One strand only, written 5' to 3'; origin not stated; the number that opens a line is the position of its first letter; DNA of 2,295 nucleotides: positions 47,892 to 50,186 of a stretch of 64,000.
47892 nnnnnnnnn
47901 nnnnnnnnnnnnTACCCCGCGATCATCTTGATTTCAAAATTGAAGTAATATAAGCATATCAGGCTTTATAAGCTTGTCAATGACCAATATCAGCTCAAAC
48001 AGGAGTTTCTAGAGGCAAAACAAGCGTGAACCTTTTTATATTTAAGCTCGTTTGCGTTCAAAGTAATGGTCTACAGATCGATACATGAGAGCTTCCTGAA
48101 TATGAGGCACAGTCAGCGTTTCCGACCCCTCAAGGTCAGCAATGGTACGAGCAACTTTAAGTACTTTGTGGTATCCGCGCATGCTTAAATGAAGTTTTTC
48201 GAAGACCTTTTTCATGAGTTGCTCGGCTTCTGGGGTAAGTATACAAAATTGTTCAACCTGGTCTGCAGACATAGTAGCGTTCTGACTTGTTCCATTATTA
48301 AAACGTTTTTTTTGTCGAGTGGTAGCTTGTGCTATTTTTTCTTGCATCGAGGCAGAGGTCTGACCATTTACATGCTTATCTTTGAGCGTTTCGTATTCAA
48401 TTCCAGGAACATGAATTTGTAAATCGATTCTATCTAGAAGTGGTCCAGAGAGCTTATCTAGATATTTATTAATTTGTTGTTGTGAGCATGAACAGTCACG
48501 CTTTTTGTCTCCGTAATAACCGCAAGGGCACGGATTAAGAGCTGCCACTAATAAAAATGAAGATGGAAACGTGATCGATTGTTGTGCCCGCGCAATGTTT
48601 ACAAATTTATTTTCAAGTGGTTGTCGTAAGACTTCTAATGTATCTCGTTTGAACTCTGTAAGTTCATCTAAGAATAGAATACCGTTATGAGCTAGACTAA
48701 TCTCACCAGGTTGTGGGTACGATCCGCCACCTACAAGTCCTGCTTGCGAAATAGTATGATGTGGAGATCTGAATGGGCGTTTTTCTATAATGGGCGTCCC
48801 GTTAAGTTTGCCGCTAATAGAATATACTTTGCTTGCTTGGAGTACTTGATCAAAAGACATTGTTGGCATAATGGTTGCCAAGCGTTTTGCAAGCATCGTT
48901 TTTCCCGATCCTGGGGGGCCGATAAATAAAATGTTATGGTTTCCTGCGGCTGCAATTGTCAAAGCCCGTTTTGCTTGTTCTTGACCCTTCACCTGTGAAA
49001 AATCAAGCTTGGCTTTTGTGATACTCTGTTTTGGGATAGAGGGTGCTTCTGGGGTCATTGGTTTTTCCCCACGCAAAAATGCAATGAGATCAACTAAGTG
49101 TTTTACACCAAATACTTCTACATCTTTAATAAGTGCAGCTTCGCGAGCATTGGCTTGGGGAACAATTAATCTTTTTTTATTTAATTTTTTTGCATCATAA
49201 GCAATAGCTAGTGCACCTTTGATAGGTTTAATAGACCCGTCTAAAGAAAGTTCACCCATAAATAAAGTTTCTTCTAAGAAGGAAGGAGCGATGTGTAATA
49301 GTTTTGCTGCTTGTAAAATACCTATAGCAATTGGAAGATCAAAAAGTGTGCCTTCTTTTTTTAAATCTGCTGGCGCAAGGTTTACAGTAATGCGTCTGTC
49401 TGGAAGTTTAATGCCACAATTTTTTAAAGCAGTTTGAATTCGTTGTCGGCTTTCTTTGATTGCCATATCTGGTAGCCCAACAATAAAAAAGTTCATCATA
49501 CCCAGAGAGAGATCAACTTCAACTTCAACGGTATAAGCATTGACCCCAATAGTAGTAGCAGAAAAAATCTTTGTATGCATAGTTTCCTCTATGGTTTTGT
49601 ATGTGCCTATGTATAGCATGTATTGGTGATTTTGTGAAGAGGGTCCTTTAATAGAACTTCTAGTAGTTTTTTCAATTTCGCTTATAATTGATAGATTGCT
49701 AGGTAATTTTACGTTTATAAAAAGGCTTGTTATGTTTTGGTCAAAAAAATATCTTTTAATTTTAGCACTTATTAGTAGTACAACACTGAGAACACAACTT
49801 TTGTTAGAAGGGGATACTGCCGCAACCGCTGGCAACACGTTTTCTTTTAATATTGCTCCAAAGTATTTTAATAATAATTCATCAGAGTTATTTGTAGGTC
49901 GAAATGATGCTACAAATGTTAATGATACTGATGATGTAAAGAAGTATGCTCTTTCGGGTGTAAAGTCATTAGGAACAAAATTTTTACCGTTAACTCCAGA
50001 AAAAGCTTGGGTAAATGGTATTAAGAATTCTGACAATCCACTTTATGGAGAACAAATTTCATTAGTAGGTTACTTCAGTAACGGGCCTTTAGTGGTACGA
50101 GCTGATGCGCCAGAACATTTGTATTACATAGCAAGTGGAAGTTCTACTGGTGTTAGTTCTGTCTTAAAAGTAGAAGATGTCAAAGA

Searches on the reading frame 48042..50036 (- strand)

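Call 10: search_protein_families(library=pfam, proteins=[window:48042-50036:-], max_evalue=0.001)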
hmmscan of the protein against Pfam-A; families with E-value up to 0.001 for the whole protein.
window:48042-50036:- (664 aa): 10 families
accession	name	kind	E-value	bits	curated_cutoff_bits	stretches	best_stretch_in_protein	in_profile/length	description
PF01078.27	Mg_chelatase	-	5.1e-95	317.2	20.3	1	345-550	1-206/207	Magnesium chelatase, subunit ChlI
PF13541.12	ChlI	-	2.9e-46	156.7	27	1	172-296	1-121/121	Subunit ChlI of Mg-chelatase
PF13335.12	Mg_chelatase_C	-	4.7e-31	107.7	26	1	559-653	2-94/94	Magnesium chelatase, subunit ChlI C-terminal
PF00493.29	MCM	-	1.9e-11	43.9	23.3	1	442-544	113-205/224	MCM P-loop domain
PF07728.20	AAA_5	-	1.5e-09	38.4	22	1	368-504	1-125/139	AAA domain (dynein-related subfamily)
PF00158.32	Sigma54_activat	-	9.3e-06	25.9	20.2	1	353-480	9-123/168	Sigma-54 interaction domain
PF00004.35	AAA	-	1.6e-05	25.8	21.2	1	369-394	1-25/131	ATPase family associated with various cellular activities (AAA)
PF05496.18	RuvB_N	-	9.9e-05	22.6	27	0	348-390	8-57/159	Holliday junction DNA helicase RuvB P-loop domain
PF20030.5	bpMoxR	-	0.00024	20.7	27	0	351-399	16-64/205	MoxR domain in the MoxR-vWA-beta-propeller ternary systems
PF20720.3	nSTAND3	-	0.00068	19.8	27.2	0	364-400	15-50/155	Novel STAND NTPase 3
